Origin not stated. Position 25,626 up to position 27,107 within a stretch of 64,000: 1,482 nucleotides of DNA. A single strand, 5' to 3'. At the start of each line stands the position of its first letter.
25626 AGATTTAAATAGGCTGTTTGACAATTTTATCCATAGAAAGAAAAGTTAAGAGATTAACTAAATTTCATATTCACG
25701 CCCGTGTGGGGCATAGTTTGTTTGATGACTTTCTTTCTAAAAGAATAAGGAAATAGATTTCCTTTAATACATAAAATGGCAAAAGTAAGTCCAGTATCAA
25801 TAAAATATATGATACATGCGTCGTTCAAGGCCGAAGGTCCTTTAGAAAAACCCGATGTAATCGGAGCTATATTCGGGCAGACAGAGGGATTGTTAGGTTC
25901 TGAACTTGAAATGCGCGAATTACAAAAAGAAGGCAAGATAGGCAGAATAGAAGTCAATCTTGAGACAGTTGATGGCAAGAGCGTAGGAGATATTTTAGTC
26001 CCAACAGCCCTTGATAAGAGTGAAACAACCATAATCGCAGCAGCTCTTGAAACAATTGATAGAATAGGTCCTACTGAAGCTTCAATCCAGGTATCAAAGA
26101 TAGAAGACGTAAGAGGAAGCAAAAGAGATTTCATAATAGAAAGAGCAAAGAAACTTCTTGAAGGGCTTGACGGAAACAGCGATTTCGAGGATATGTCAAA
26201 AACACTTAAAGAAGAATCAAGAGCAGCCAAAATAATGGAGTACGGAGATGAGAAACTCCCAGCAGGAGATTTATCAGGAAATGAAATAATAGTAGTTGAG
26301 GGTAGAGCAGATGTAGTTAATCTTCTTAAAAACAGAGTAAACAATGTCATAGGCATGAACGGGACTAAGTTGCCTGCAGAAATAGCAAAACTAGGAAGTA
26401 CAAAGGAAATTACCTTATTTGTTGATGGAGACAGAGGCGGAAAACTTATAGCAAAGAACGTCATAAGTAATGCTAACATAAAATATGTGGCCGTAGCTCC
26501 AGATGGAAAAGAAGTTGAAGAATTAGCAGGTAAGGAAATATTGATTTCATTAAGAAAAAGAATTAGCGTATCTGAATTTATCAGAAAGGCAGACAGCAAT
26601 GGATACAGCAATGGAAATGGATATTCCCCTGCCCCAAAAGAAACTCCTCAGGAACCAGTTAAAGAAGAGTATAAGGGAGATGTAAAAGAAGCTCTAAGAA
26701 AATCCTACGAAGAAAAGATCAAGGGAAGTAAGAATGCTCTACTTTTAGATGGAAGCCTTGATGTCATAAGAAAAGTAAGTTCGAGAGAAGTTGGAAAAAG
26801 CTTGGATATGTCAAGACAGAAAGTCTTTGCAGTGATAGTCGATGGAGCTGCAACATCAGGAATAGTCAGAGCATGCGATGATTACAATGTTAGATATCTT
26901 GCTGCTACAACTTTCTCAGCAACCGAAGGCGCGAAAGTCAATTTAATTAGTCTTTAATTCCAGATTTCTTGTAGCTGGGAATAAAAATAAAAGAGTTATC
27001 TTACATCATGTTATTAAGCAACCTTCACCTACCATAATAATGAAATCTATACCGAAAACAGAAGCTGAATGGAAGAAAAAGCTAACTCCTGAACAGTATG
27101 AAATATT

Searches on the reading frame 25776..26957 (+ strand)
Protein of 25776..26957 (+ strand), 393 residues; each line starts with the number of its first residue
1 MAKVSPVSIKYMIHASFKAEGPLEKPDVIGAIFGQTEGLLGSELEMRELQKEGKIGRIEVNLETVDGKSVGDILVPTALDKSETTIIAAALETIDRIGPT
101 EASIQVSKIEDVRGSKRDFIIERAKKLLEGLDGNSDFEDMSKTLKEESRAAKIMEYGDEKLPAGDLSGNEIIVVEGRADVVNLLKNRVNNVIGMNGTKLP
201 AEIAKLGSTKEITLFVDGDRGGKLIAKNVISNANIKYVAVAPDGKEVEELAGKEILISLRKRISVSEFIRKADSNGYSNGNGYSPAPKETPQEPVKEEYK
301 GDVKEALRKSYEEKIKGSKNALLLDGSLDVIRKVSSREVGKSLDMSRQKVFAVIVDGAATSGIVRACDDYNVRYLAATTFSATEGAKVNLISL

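Call 5: search_protein_families(library=pfam, proteins=[window:25776-26957:+], max_evalue=0.01)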
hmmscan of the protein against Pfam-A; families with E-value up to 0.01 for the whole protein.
window:25776-26957:+ (393 aa): 3 families
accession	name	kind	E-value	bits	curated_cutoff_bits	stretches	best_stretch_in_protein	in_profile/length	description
PF13662.12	Toprim_4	-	6.4e-10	39.6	25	1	169-231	1-72/85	Toprim domain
PF01751.28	Toprim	-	2.7e-06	27.9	23.1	1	170-237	1-83/96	Toprim domain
PF13155.12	Toprim_2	-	4.5e-06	27.4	22.1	1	172-248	1-85/88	Toprim-like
